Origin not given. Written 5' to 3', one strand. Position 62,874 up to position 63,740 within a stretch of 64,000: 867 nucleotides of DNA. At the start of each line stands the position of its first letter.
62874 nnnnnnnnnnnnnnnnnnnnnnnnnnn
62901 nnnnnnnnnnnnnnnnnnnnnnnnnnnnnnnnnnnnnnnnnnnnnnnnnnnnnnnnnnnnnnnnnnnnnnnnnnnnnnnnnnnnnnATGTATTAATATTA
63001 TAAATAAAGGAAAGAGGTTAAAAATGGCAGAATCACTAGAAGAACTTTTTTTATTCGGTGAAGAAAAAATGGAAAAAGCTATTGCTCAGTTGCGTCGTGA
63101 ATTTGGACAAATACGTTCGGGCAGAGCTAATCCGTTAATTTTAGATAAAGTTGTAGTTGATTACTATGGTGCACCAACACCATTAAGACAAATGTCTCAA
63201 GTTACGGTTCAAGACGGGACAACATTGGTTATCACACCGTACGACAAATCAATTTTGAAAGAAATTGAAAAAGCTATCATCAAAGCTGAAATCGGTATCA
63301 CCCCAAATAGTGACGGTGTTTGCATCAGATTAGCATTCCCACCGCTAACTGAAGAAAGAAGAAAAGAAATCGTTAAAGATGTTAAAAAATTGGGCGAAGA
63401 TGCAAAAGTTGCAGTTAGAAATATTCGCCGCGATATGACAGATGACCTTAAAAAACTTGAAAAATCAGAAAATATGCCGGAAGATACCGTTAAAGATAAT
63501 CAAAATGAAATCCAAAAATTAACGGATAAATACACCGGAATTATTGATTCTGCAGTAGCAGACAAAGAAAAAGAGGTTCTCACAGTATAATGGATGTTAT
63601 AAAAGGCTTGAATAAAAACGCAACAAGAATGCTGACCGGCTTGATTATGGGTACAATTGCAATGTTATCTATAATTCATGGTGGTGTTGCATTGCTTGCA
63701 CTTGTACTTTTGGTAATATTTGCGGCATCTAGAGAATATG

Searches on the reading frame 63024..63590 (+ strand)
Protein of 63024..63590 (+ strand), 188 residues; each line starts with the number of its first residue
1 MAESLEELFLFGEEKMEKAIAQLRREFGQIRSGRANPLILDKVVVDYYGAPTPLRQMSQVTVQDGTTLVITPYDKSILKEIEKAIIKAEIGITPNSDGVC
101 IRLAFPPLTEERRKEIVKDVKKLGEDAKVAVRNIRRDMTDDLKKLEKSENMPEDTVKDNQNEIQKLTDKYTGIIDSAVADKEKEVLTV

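Call 98: search_protein_families(library=pfam, proteins=[window:63024-63590:+], max_evalue=0.00001)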
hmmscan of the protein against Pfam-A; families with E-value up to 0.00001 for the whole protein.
window:63024-63590:+ (188 aa): 1 family
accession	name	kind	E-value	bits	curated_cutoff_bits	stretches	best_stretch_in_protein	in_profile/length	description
PF01765.24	RRF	-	6.4e-66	221.6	29.7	1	23-186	1-164/164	Ribosome recycling factor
